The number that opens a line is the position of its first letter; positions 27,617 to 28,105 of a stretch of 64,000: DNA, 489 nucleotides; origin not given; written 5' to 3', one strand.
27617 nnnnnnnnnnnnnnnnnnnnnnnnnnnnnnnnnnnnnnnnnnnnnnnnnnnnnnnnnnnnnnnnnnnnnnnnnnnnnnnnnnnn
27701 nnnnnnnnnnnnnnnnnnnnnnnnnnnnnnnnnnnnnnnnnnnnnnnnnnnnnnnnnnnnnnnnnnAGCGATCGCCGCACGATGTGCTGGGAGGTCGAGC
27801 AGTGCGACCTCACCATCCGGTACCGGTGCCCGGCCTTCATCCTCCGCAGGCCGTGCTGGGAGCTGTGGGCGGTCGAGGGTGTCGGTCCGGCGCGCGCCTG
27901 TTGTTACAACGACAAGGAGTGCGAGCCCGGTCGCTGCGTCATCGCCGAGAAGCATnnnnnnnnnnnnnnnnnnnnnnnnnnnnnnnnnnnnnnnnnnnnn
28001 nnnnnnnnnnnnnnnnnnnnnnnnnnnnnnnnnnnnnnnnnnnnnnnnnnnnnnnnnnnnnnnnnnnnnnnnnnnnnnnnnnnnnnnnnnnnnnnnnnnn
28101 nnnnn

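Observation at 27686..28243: Cys-rich protein with duplicated CWE motif between trxA and folC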

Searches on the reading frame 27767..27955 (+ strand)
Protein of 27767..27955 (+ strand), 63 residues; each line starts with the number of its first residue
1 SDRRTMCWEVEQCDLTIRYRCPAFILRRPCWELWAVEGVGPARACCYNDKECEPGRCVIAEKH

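Call 39: find_homologous_proteins(query=A4, max_evalue=0.01)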
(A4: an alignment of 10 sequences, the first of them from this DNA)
Query A4 (10 sequences) (63 aa, profile of the alignment): 4 proteins with E <= 0.01 among 36 candidates.
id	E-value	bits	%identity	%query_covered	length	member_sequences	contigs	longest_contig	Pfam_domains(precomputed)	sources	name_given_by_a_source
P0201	8.2e-17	79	87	95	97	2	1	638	-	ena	-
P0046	2.1e-14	71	93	92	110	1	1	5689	-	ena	-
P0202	3.0e-11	61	80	76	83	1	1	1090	-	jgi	jgi:hypothetical protein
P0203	1.0e-10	59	84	71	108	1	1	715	-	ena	-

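Call 41: search_solved_structures(query=A4, max_evalue=10)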
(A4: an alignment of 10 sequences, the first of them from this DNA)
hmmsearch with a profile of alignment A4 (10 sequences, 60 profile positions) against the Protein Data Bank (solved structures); distinct sequences matched with E-value up to 10: 1.
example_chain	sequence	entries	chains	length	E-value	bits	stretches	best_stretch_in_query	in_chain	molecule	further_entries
6n8e_A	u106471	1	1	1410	1.4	12.5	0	18-36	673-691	holo-ObiF1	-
